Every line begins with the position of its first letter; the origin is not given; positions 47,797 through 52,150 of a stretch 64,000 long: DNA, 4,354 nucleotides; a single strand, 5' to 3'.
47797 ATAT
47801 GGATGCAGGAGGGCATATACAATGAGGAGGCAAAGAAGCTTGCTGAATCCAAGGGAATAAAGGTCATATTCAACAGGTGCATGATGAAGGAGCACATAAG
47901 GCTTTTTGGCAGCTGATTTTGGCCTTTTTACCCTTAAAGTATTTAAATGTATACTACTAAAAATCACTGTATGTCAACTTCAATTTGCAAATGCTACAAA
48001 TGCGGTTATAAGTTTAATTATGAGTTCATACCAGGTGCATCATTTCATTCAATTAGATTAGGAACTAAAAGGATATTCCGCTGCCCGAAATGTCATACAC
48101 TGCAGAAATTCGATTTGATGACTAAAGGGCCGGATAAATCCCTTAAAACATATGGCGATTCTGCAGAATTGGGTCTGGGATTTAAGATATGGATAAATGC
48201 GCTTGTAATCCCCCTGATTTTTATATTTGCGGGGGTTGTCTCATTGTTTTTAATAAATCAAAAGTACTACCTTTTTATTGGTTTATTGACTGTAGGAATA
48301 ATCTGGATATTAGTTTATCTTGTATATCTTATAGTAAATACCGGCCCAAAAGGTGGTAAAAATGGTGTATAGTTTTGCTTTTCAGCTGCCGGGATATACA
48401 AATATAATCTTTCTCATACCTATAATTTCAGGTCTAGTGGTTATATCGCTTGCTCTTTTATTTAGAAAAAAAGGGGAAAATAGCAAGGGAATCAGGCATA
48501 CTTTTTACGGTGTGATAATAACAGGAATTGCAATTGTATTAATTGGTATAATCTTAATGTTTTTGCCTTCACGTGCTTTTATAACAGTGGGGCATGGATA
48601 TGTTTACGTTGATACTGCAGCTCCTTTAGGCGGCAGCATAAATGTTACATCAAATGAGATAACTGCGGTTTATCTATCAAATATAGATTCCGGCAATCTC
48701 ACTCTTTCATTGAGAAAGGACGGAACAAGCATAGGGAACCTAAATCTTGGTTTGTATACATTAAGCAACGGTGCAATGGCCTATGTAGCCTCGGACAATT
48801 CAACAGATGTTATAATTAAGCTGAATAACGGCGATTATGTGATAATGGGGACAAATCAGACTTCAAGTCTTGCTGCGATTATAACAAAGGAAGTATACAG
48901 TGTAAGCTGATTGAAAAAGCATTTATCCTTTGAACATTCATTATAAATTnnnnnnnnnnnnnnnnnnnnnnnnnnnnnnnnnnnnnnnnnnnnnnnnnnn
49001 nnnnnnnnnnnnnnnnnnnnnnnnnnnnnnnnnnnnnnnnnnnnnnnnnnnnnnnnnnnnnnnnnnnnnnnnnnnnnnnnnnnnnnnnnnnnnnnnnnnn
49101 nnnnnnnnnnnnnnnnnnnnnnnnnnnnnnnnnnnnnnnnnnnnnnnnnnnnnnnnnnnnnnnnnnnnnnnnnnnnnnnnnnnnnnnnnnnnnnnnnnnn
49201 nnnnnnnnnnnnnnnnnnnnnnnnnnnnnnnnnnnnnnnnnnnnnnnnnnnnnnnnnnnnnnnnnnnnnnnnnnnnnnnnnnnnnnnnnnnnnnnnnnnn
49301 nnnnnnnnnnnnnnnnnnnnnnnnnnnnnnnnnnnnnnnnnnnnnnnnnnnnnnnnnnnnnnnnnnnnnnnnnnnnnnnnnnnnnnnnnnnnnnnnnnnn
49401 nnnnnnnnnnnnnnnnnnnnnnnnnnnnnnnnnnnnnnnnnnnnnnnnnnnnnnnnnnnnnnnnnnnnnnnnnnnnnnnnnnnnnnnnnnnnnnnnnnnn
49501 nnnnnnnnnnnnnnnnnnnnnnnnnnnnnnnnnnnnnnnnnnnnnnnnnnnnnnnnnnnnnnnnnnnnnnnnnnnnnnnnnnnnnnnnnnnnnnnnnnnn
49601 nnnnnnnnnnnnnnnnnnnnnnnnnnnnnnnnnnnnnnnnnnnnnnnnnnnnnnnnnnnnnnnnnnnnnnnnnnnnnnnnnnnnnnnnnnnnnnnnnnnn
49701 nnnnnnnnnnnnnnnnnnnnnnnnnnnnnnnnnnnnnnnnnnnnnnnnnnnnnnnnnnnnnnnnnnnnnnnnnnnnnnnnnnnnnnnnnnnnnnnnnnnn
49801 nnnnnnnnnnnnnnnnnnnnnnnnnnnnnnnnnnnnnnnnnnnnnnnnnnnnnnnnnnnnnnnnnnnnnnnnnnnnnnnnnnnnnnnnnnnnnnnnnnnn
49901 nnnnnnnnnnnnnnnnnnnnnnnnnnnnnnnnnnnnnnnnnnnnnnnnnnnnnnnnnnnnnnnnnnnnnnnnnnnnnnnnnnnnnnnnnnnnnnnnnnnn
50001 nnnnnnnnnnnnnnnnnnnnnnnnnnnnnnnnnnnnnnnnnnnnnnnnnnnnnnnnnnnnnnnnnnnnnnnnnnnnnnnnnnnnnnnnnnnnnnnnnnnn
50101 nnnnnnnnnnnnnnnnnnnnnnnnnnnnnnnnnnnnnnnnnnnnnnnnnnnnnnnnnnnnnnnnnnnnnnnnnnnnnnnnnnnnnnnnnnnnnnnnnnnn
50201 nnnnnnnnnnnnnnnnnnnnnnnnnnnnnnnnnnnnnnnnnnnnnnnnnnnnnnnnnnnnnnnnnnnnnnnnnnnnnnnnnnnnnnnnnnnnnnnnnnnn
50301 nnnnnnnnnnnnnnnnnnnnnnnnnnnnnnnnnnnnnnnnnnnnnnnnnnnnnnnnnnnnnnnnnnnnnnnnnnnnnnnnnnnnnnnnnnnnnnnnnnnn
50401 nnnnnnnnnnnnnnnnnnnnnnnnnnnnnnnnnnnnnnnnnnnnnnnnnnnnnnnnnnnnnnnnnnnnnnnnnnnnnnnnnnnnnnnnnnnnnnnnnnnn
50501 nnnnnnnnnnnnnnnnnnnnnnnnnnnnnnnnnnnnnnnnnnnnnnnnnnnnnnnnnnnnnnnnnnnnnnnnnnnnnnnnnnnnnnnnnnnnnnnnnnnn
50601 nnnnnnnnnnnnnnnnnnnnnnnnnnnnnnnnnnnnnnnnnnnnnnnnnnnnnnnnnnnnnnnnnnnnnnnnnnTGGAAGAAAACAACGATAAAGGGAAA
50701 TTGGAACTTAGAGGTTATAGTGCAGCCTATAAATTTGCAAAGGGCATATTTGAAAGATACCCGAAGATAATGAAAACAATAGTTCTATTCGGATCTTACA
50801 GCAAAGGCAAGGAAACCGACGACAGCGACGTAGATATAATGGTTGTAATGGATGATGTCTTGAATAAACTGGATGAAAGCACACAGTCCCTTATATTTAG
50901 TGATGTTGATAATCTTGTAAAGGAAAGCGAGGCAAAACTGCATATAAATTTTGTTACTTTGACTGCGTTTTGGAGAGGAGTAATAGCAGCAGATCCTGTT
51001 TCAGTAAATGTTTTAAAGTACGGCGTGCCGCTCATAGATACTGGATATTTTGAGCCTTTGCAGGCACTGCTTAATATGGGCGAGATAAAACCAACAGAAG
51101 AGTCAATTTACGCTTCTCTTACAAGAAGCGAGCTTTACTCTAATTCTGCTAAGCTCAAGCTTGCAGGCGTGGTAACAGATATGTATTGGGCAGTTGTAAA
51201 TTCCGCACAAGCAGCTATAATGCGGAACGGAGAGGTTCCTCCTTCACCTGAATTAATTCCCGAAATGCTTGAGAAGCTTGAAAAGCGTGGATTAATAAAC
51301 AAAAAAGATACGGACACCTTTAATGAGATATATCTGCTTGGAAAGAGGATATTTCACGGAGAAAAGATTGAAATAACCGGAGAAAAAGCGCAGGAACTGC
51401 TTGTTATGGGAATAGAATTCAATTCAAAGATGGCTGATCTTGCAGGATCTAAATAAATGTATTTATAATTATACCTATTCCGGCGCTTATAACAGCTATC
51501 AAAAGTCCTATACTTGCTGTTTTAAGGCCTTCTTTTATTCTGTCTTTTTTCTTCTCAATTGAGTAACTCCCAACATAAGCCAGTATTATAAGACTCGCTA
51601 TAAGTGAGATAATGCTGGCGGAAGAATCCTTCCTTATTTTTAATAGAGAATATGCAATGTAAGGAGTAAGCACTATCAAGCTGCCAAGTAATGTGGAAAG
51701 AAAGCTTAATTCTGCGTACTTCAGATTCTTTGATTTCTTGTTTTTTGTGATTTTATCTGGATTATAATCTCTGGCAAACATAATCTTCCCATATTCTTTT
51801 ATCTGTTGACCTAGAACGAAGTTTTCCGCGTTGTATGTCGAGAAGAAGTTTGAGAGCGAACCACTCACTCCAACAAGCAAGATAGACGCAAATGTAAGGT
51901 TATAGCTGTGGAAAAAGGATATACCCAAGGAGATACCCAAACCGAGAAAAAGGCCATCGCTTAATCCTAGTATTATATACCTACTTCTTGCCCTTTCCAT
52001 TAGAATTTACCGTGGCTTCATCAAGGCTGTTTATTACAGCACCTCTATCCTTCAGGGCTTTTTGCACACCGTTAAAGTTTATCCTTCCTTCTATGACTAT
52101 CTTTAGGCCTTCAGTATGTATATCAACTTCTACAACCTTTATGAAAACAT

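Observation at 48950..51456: Endonuclease IV-like TIM barrel split by a ~200-aa coiled-coil insertion, with a Tyr/Gly/Ser-rich tail, translationally coupled to a nucleotidyltransferase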

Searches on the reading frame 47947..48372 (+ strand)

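Call 3: search_protein_families(library=pfam, proteins=[window:47947-48372:+], max_evalue=1)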
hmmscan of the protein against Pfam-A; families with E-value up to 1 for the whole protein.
window:47947-48372:+ (141 aa): 4 families
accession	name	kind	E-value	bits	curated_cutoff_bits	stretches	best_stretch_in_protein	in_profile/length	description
PF25208.1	DUF7838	-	0.15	12.5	28.5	1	15-50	8-40/55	Domain of unknown function (DUF7838)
PF07282.18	Cas12f1-like_TNB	-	0.18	12.4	26.3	1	15-54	30-51/60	Cas12f1-like, TNB domain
PF20990.2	DUF2207_C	-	0.51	10.4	33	1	80-127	137-186/247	Predicted membrane protein (DUF2207) C-terminal domain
PF19779.4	DUF6264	-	0.56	10.8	31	1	79-130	121-172/183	Family of unknown function (DUF6264)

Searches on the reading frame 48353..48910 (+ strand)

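Call 3: search_protein_families(library=pfam, proteins=[window:48353-48910:+], max_evalue=1)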
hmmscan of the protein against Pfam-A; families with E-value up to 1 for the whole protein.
window:48353-48910:+ (185 aa): 3 families
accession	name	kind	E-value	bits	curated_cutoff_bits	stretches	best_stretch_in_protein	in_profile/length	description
PF22418.2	EhRGS-RhoGEF_PH-like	-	0.06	13.7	27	1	20-58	61-98/141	EhRGS-RhoGEF PH domain-like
PF10882.14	bPH_5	-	0.074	13.6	22.5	1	115-169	34-89/100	Bacterial PH domain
PF13858.11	DUF4199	-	0.82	10.5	32.3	0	2-71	12-83/165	Protein of unknown function (DUF4199)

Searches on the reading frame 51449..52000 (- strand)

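Call 3: search_protein_families(library=pfam, proteins=[window:51449-52000:-], max_evalue=1)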
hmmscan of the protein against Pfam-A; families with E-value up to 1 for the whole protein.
window:51449-52000:- (183 aa): 1 family
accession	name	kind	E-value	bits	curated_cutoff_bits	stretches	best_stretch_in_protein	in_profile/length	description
PF01988.24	VIT1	-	2.2e-11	44.4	28.1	1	73-176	116-213/214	VIT family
